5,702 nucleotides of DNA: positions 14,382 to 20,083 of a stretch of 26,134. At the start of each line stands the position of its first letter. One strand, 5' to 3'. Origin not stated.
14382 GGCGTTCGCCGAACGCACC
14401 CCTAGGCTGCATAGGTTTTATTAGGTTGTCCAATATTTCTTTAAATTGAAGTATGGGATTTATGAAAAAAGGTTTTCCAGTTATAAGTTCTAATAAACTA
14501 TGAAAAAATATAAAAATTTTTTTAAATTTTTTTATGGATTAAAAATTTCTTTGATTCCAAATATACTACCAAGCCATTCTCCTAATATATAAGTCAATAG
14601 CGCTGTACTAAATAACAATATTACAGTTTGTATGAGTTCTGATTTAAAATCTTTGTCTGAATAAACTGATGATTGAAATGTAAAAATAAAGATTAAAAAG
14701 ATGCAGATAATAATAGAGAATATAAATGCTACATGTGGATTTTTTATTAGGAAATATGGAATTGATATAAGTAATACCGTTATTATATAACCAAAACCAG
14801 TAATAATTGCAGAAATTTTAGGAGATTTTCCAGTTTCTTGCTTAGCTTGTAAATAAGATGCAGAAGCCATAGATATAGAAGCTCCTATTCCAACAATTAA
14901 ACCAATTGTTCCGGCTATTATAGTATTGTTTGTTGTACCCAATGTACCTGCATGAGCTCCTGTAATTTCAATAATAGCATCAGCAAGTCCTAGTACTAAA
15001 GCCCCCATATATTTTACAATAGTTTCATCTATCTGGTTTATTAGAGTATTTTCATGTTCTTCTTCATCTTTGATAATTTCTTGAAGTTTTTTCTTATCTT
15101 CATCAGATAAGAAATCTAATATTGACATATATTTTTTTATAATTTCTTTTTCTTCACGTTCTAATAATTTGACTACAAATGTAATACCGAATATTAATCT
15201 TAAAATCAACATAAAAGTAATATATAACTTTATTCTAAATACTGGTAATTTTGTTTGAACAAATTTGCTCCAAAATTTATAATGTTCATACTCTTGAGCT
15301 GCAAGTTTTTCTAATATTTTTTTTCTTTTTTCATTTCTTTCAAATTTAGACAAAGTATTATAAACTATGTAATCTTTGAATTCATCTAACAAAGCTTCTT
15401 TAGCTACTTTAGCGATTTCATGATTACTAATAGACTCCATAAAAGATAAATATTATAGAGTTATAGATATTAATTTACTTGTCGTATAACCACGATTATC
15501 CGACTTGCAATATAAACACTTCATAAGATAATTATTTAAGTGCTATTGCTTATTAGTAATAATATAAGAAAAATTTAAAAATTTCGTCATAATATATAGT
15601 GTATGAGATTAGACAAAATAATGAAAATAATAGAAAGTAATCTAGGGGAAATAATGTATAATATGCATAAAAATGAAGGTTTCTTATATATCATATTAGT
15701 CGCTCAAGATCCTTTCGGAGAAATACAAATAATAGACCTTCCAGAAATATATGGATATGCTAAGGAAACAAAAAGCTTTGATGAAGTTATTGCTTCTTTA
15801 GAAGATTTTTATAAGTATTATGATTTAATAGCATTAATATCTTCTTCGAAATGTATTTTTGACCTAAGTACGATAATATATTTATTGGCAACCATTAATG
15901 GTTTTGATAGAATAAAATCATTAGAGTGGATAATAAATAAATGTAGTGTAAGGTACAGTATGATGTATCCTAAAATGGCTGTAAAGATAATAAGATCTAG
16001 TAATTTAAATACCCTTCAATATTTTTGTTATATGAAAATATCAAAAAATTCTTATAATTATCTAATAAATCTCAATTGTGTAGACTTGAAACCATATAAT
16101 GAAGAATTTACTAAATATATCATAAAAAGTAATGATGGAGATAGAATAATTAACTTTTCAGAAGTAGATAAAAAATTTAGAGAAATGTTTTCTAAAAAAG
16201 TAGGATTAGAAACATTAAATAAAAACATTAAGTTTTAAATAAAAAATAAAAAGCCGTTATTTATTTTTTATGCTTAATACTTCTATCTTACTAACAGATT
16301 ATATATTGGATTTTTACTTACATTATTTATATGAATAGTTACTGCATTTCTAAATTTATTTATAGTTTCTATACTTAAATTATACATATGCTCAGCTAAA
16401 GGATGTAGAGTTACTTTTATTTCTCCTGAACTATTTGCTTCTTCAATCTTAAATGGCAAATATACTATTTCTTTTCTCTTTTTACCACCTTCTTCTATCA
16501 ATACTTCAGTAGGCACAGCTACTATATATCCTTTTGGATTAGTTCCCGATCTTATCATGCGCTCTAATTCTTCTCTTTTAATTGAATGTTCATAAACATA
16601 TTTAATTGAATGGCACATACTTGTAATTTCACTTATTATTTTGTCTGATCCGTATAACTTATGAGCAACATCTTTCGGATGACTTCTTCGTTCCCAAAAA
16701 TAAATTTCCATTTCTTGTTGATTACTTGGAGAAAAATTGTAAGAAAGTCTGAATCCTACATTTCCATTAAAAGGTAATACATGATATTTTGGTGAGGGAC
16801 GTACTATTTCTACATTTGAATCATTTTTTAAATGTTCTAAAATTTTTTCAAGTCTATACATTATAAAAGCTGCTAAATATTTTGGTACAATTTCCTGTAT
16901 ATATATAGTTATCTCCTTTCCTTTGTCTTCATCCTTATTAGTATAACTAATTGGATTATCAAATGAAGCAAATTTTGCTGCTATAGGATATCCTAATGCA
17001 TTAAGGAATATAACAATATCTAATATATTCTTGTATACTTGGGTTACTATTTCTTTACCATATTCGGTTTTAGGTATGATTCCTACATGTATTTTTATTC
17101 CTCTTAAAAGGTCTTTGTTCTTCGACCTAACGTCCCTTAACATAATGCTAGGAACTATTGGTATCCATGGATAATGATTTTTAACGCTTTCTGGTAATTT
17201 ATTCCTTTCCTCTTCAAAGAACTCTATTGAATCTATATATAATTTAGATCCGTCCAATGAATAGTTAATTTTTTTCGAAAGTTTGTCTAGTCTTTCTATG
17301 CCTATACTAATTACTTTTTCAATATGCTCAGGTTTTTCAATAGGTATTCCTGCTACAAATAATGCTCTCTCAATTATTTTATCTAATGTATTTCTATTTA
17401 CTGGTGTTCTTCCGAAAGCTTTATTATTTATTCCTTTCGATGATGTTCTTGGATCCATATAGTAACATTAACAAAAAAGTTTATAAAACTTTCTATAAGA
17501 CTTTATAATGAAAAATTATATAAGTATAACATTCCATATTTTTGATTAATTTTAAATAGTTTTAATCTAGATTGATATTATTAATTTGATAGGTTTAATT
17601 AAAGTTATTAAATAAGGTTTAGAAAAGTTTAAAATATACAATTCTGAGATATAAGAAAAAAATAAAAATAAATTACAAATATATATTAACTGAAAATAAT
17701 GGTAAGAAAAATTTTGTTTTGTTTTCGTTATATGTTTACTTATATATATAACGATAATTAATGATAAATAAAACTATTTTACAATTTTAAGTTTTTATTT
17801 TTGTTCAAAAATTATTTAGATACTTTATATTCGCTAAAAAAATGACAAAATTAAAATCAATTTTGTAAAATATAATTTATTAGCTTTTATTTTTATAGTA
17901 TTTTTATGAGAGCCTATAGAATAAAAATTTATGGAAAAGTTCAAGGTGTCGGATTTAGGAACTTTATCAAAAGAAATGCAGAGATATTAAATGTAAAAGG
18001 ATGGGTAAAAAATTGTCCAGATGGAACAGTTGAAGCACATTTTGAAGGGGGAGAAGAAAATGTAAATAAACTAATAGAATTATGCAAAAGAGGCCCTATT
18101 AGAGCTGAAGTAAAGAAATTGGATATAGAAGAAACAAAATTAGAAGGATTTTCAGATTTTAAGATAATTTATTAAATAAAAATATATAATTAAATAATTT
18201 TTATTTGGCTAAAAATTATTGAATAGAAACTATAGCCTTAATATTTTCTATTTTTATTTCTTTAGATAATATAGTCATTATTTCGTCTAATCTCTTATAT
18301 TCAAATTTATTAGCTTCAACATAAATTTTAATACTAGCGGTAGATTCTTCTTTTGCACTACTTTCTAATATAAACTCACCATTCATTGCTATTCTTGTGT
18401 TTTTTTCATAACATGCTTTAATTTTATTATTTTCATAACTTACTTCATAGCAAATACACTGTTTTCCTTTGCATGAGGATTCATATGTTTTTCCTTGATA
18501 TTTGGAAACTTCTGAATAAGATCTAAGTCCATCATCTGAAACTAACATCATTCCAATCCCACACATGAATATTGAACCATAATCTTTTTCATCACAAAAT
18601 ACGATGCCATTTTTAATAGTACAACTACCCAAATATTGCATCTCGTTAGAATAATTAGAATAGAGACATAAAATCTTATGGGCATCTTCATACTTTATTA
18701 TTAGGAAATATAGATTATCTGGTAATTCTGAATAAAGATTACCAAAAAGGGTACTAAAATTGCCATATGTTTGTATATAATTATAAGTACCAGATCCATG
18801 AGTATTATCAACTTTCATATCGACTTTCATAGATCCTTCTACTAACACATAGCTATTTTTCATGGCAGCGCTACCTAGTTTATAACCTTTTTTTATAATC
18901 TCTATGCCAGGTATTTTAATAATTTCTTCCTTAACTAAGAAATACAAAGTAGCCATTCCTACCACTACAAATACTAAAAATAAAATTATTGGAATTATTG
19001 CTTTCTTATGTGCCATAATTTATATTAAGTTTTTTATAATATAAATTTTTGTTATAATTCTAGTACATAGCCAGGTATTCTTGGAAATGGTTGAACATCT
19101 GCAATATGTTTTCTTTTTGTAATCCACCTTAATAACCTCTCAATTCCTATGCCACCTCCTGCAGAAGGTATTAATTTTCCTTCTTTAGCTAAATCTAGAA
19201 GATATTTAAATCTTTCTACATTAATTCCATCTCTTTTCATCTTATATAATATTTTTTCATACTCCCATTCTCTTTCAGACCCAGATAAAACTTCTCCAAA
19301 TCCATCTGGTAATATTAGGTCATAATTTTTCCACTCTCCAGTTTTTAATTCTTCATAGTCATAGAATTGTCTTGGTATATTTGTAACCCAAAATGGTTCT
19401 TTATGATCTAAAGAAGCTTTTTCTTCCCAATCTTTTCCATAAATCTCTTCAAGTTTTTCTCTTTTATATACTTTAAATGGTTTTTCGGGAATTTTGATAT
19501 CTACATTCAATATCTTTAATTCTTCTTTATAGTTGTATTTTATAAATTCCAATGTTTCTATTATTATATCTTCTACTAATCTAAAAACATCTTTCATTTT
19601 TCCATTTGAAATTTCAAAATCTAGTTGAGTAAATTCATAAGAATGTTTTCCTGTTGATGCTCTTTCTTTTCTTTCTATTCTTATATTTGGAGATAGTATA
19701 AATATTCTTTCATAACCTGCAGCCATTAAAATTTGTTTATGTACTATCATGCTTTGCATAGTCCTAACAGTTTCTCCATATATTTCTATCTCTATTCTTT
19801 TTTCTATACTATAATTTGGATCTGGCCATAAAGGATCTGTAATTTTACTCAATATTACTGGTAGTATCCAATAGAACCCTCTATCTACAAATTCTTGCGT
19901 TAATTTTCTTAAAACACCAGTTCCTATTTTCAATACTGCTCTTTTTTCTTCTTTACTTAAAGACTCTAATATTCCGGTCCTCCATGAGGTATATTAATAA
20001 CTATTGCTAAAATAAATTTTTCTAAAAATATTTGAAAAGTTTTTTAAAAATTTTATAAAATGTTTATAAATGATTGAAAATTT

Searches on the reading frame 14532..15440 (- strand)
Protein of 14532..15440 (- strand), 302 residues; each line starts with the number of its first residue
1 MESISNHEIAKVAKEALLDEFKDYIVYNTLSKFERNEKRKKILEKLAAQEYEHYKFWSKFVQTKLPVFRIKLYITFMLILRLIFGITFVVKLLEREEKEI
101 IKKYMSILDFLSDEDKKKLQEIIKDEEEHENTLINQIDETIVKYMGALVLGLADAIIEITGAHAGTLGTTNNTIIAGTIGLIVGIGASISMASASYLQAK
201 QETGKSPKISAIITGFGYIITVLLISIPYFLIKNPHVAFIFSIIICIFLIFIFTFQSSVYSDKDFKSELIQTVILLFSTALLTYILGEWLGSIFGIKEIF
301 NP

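Call 10: search_protein_families(library=pfam, proteins=[window:14532-15440:-], max_evalue=0.01)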
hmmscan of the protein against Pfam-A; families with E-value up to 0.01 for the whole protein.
window:14532-15440:- (302 aa): 3 families
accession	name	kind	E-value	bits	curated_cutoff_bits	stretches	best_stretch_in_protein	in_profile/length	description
PF01988.24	VIT1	-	5e-11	43.3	28.1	2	202-287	129-213/214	VIT family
PF02915.23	Rubrerythrin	-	9e-06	26.6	22.8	1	15-133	5-133/137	Rubrerythrin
PF14068.11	YuiB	-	0.0075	17.3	27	1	72-157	2-85/101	Putative membrane protein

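Call 15: find_encoding_contigs(protein=window:14535-15440:-, flank=6000, max_places=10)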
Protein window:14535-15440:- (302 aa): 2 contigs read that carry it; 1 place shown.
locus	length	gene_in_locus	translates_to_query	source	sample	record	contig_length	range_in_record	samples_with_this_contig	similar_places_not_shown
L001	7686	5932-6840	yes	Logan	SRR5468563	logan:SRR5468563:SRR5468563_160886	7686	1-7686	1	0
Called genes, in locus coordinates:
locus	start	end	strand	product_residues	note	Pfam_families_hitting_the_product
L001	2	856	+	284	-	?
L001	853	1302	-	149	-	PF13404:HTH_AsnC-type, PF13412:HTH_24, PF01037:AsnC_trans_reg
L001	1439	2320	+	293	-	PF00152:tRNA-synt_2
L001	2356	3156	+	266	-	-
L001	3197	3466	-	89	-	PF00708:Acylphosphatase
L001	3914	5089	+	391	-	-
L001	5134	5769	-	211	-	-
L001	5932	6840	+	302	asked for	PF02915:Rubrerythrin (faint), PF01988:VIT1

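Call 17: find_related_loci(query=window:14535-15440:-, collection=genome_contigs, flank=8000)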
Query window:14535-15440:- (302 aa) in genome_contigs; peptide patterns used: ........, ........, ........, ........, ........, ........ (x = any residue, [..] = any of these).
245 stretches matched a pattern; 44 encode a relative of the query (tblastn E <= 1e-3); 44 distinct loci.
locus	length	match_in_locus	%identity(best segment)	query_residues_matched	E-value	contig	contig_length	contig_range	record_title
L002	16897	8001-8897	62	1-299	8e-129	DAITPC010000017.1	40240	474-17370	MAG TPA_asm: Pyrobaculum sp. isolate CTOTU25734 NODE_46_length_40240_cov_152.790170, whole genome shotgun sequence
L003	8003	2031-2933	59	1-301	2e-127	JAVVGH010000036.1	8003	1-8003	MAG: Pyrobaculum sp. isolate PSS.bin.21 NODE_1546_length_8003_cov_129.348515, whole genome shotgun sequence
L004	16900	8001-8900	59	1-300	4e-126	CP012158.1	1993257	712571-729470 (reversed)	Pyrobaculum sp. WP30, complete genome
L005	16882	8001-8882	58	6-299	1e-120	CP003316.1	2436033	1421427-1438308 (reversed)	Pyrobaculum oguniense TE7, complete genome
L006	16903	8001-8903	57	1-301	1e-117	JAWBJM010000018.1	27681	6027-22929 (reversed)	MAG: Pyrobaculum sp. isolate GMQS_201907_bins_3 GMQS_201907_bins_3_scaffold_18, whole genome shotgun sequence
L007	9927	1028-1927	57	1-301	6e-114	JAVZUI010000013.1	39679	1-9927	MAG: Pyrobaculum sp. isolate DRTY-8_201808_bins_12 DRTY-8_201808_bins_12_scaffold_13, whole genome shotgun sequence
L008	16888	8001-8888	59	1-297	8e-112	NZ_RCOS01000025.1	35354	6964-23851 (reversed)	Candidatus Methanodesulfokora washburnensis strain MDKW Ga0080004_1097382, whole genome shotgun sequence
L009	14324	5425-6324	55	1-301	2e-109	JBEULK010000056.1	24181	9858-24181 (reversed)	MAG: Pyrobaculum sp. isolate KC_015 contig58, whole genome shotgun sequence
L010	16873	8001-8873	54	8-297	4e-93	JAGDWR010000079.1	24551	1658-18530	MAG: Candidatus Methanodesulfokora sp. isolate KUA_Bin04 NODE_346_length_24551_cov_35.213096, whole genome shotgun seque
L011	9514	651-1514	55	11-299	1e-92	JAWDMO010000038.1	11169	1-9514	MAG: Nitrososphaeria archaeon isolate F8S.bin.4 NODE_534_length_11169_cov_1.89039, whole genome shotgun sequence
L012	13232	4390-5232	52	19-298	8e-90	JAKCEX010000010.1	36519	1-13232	MAG: Candidatus Geocrenenecus arthurdayi isolate LGB-05.bin.6 NODE_327_length_36519_cov_93.305342, whole genome shotgun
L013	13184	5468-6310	52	19-298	1e-88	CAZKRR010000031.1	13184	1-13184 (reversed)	MAG TPA_asm: uncultured Nitrososphaeria archaeon isolate SRP104967_co1_24 genome assembly, contig: NODE_1590_length_1318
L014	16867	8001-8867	51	12-299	2e-87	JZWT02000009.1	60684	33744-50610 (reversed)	MAG: Thermoproteus sp. AZ2 NODE_24_length_60684_cov_8.156384, whole genome shotgun sequence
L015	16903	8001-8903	51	1-299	2e-87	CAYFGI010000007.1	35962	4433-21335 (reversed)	MAG TPA_asm: uncultured Thermoproteaceae archaeon isolate DRP004690_co1_28 genome assembly, contig: NODE_50_length_35962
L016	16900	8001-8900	49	1-299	1e-85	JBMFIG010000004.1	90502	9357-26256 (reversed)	MAG: Thermoproteus sp. isolate KM4324-17 NODE_4_length_90502_cov_14.541277, whole genome shotgun sequence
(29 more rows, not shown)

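Call 38: find_homologous_proteins(query=window:14535-15440:-, max_evalue=1e-40)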
Query window:14535-15440:- (302 aa): 382 proteins with E <= 1e-40 among 3752 candidates; the best 120 are listed.
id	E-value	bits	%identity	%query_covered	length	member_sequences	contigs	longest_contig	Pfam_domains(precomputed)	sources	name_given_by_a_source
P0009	5.4e-186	635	100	100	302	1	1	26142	PF02915.24,PF01988.25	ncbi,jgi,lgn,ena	-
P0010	9.8e-135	467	73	96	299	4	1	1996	PF01988.25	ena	-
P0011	8.0e-118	411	62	99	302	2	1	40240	PF01988.25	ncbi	-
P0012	1.4e-116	407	60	100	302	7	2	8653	PF01988.25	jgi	-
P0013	2.0e-116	407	61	99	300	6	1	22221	PF01988.25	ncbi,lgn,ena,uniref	ncbi:rubrerythrin family protein [Pyrobaculum aerophilum]|uniref:VIT1/CCC1 transporter family protei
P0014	5.9e-115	402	61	94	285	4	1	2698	PF01988.25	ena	-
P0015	6.3e-114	399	59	100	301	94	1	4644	PF01988.25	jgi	jgi:VIT1/CCC1 family predicted Fe2+/Mn2+ transporter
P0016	4.8e-111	389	58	97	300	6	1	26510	PF01988.25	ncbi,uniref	ncbi:rubrerythrin family protein [Pyrobaculum sp.]|uniref:VIT1/CCC1 transporter family protein n=1 T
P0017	2.8e-110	387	57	100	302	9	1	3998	PF01988.25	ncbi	ncbi:MAG: VIT1/CCC1 transporter family protein [Pyrobaculum sp.]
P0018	1.9e-109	384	59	97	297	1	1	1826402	PF01988.25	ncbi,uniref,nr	ncbi:protein of unknown function DUF125, transmembrane [Pyrobaculum islandicum DSM 4184]|uniref:Rubr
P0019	3.0e-109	383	59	96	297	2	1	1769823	PF01988.25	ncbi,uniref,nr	ncbi:VIT1/CCC1 transporter family protein [Pyrobaculum neutrophilum]|uniref:Rubrerythrin diiron-bind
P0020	1.5e-108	381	59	95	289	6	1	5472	PF02915.24,PF01988.25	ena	-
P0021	2.7e-108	380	57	100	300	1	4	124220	PF01988.25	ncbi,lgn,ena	ncbi:MAG: VIT1/CCC1 family protein [Pyrobaculum sp.]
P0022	1.0e-107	378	57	99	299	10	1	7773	PF01988.25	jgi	jgi:VIT1/CCC1 family predicted Fe2+/Mn2+ transporter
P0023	1.8e-107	377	57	100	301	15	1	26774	PF01988.25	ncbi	ncbi:MAG: VIT1/CCC1 family protein [Pyrobaculum sp.]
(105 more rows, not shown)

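Call 39: find_encoding_contigs(protein=P0010, flank=5000, max_places=6)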
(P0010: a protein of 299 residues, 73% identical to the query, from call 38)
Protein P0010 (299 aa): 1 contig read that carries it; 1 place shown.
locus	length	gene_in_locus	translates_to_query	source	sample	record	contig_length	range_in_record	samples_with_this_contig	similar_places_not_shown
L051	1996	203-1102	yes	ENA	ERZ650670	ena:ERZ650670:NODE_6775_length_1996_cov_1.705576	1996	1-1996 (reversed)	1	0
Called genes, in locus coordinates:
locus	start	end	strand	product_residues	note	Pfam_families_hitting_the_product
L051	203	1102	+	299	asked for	PF01988:VIT1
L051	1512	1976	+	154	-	-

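Call 40: list_cluster_members(proteins=[P0009, P0010])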
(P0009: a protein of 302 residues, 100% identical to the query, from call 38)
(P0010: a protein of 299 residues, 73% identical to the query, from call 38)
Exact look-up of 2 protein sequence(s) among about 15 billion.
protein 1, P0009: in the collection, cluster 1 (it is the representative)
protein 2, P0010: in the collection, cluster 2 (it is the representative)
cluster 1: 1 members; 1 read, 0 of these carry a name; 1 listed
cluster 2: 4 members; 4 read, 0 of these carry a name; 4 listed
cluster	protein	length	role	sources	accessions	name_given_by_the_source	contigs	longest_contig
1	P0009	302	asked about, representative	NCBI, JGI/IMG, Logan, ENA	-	-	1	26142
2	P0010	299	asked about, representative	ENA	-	-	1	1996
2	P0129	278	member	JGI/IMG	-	-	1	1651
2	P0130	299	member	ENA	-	-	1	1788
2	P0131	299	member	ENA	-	-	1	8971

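Call 41: find_encoding_contigs(protein=P0131, flank=8000, max_places=4)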
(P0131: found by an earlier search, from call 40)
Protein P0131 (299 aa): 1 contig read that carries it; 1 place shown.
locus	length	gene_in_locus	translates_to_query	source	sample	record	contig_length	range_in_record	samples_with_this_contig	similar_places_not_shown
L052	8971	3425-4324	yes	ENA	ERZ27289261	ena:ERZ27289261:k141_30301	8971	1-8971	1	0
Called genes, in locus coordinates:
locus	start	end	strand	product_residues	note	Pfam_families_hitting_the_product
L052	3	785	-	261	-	?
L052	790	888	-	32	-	-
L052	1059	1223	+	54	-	-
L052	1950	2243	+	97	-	-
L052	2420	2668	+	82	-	PF01881:Cas_Cas6_C (weak)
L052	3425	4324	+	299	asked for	PF02915:Rubrerythrin (faint), PF01988:VIT1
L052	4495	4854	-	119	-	-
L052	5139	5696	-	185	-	-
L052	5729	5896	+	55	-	-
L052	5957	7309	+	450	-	-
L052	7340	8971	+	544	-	?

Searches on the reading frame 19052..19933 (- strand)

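Call 10: search_protein_families(library=pfam, proteins=[window:19052-19933:-], max_evalue=0.01)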
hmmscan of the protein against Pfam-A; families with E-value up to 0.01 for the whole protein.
window:19052-19933:- (293 aa): 1 family
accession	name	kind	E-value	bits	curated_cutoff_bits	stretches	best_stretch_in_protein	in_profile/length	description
PF00152.25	tRNA-synt_2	-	2.8e-37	128.9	25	1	5-285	26-306/308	tRNA synthetases class II (D, K and N)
